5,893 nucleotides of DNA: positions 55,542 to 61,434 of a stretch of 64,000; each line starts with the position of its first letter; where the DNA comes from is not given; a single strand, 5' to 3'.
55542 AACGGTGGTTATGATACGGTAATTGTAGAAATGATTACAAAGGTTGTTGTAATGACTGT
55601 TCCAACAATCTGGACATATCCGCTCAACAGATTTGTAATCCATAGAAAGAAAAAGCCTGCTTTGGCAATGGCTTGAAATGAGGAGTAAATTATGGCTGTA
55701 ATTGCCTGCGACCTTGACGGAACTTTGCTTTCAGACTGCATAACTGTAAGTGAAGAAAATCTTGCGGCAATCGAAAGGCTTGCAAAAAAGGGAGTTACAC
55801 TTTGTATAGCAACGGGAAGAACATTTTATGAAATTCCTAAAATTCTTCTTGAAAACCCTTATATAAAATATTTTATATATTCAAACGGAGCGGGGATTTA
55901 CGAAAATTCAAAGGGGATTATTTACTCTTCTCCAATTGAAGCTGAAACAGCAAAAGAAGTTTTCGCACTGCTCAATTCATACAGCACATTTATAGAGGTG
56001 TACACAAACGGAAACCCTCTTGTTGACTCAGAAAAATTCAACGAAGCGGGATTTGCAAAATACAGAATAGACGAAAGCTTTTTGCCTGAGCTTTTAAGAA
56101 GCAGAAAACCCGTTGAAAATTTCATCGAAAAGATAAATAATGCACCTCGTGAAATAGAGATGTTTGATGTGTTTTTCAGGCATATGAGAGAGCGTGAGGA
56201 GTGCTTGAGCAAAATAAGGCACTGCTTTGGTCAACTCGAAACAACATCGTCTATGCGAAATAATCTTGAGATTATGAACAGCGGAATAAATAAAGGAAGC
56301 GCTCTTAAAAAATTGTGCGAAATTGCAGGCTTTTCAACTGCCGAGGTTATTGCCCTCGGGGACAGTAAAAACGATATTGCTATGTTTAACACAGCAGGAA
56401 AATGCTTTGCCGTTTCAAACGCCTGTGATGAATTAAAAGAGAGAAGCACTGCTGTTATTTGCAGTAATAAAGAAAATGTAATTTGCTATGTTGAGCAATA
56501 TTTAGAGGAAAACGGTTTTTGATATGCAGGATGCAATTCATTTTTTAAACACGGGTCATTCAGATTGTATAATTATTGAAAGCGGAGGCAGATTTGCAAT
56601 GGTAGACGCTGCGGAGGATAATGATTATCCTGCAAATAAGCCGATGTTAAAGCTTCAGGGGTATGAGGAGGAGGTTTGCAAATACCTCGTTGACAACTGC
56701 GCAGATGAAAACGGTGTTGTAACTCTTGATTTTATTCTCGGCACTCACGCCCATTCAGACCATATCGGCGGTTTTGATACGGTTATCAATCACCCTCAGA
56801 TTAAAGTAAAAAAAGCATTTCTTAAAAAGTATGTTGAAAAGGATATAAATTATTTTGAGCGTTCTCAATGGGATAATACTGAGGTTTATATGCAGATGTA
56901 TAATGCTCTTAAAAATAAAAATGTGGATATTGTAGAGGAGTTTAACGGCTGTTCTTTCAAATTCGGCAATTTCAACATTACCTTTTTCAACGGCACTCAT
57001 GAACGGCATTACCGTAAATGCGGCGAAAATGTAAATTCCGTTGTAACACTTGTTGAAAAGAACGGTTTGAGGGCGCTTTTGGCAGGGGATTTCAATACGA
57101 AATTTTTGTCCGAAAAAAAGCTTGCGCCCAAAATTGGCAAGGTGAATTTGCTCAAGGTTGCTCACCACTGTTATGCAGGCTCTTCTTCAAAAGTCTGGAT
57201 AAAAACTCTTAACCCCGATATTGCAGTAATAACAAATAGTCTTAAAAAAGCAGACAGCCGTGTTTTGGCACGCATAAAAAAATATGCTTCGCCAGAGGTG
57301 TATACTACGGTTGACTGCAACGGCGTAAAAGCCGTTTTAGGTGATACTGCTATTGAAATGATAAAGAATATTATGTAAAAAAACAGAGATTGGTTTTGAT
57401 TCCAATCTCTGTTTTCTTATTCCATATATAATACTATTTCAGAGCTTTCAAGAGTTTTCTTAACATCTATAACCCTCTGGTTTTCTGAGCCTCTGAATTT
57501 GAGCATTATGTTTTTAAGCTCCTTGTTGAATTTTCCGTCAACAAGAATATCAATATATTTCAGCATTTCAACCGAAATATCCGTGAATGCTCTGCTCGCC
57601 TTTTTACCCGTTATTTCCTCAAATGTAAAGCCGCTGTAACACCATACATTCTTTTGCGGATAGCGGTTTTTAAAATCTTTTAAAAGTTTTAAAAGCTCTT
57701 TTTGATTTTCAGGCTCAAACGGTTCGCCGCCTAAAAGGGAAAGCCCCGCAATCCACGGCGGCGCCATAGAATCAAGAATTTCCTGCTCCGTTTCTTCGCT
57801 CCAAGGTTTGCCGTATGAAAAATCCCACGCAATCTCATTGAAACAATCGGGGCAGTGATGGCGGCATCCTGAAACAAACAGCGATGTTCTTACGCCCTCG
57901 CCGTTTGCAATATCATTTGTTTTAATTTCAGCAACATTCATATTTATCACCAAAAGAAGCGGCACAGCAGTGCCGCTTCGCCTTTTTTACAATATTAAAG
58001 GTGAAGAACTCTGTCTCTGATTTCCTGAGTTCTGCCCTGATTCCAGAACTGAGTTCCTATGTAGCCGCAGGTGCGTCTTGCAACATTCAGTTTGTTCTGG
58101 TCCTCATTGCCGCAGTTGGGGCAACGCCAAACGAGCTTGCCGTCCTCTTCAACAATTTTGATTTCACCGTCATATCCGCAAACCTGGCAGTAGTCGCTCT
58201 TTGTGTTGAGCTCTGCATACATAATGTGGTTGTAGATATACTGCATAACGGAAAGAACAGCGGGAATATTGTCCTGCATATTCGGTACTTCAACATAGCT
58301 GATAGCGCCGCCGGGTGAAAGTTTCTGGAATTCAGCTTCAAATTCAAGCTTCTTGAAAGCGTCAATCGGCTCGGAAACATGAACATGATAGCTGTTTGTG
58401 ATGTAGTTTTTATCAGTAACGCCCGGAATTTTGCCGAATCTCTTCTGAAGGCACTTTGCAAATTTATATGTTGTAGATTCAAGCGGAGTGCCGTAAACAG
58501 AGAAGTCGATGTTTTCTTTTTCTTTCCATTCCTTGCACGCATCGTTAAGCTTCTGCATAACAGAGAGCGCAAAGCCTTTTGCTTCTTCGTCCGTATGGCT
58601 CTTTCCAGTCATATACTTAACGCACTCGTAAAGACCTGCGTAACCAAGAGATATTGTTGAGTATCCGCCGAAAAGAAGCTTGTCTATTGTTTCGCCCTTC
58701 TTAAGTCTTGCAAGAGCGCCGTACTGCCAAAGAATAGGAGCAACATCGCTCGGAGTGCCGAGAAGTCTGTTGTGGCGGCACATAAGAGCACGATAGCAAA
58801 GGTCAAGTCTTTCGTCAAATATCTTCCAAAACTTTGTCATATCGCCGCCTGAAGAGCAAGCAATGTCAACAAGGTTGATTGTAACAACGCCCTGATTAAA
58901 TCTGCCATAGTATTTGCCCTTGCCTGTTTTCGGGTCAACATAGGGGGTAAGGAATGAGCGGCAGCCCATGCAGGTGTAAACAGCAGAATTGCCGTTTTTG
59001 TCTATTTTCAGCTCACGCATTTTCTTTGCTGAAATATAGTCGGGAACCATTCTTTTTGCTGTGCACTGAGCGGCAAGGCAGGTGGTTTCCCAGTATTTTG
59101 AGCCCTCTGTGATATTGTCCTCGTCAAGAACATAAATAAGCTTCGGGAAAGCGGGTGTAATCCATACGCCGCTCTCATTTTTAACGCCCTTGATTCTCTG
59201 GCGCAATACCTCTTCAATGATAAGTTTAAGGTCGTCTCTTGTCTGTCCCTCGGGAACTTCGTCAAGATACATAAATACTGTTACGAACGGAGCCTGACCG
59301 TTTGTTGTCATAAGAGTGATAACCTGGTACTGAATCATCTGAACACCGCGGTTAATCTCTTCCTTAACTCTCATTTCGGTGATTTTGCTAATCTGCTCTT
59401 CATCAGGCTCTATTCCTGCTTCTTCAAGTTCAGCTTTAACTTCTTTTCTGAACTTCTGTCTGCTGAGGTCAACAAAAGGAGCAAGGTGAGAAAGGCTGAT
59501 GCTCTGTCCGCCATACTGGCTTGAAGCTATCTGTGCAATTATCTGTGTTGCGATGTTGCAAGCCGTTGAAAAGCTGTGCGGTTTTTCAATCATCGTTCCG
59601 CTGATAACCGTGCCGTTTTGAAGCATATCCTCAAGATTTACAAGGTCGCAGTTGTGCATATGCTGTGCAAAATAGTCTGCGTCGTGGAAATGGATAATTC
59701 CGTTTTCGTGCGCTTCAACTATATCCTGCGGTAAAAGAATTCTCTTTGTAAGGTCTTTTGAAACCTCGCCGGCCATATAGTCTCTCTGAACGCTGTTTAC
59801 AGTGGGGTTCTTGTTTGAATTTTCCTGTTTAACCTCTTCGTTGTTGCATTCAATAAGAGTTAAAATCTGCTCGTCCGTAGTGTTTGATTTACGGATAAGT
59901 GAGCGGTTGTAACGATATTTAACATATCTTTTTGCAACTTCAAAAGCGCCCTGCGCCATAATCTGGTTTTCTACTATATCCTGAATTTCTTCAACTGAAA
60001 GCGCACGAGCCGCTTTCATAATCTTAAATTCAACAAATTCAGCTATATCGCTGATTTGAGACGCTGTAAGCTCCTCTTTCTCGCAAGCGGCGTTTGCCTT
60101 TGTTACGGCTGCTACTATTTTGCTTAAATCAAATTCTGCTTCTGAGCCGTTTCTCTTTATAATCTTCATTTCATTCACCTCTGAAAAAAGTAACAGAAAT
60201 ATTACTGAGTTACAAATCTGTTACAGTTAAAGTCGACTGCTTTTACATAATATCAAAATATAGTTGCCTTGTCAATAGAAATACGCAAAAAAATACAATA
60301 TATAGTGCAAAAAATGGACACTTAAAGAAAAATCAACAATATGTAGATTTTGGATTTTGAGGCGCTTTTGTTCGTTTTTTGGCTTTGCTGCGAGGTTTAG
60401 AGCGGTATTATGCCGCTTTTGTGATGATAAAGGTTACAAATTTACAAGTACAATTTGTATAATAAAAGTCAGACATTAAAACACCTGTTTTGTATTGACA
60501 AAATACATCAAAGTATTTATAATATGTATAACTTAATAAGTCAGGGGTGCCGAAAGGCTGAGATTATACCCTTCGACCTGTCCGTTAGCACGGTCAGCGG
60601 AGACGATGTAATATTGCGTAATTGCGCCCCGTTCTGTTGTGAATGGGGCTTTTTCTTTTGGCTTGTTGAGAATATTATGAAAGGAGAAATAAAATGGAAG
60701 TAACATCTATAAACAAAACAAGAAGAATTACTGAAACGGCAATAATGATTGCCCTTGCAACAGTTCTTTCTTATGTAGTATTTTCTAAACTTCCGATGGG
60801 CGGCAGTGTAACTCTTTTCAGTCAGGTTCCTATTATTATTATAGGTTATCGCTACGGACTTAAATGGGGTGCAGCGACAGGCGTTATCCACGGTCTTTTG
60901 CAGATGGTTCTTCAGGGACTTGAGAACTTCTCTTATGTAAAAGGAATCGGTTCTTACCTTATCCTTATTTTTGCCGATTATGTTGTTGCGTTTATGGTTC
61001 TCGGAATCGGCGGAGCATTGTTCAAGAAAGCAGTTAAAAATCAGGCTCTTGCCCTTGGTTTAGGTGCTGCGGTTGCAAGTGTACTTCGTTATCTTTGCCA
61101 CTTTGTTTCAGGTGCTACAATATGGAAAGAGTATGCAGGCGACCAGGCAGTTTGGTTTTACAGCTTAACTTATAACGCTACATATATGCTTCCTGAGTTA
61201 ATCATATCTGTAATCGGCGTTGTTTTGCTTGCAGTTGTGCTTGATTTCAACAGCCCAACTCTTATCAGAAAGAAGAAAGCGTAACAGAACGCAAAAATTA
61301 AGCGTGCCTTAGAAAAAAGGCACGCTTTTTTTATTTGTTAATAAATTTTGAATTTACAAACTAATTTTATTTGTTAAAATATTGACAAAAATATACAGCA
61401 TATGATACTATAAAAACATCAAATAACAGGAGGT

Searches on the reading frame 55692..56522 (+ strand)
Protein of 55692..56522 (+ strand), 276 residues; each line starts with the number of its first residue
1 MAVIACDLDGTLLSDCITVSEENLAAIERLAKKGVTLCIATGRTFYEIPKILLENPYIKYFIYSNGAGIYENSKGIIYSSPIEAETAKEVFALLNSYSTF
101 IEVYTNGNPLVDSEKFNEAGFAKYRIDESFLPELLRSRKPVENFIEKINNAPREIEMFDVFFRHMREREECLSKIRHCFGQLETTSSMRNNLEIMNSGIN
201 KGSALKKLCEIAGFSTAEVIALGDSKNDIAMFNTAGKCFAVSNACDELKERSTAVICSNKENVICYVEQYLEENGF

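Call 77: search_protein_families(library=pfam, proteins=[window:55692-56522:+], max_evalue=0.00001)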
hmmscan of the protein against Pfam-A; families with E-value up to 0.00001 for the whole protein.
window:55692-56522:+ (276 aa): 3 families
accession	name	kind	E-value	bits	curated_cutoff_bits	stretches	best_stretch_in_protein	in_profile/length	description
PF08282.18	Hydrolase_3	-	6.9e-55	187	20.9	1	4-266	1-253/255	haloacid dehalogenase-like hydrolase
PF05116.19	S6PP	-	4.8e-13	49.7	20.3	1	183-248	148-213/247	Sucrose-6F-phosphate phosphohydrolase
PF00702.32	Hydrolase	-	2.3e-07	31.9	26.4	0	197-236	152-191/191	haloacid dehalogenase-like hydrolase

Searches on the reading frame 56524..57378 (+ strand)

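Call 31: search_protein_families(library=pfam, proteins=[window:56524-57378:+], max_evalue=0.00001)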
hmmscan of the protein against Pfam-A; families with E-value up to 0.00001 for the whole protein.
window:56524-57378:+ (284 aa): 2 families
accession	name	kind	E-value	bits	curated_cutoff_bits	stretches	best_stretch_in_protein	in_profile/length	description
PF00753.33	Lactamase_B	-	2.7e-07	31.2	22.7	1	10-95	3-71/196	Metallo-beta-lactamase superfamily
PF12706.13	Lactamase_B_2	-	5e-07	30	27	1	63-192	26-145/200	Beta-lactamase superfamily domain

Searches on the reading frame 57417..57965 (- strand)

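Call 77: search_protein_families(library=pfam, proteins=[window:57417-57965:-], max_evalue=0.00001)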
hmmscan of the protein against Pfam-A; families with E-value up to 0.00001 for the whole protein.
window:57417-57965:- (182 aa): 1 family
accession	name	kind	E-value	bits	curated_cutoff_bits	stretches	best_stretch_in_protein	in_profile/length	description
PF13353.11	Fer4_12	-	1.5e-50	171.5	22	1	20-166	1-137/137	4Fe-4S single cluster domain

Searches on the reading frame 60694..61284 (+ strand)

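Call 77: search_protein_families(library=pfam, proteins=[window:60694-61284:+], max_evalue=0.00001)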
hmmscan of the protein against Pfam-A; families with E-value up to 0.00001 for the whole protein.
window:60694-61284:+ (196 aa): 2 families
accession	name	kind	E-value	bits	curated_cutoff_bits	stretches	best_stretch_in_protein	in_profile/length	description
PF09515.15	Thia_YuaJ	-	2e-35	122.9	25.8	1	12-181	1-170/177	Thiamine transporter protein (Thia_YuaJ)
PF12822.12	ECF_trnsprt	-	8.3e-09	36.1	30.7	1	10-179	1-168/169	ECF transporter, substrate-specific component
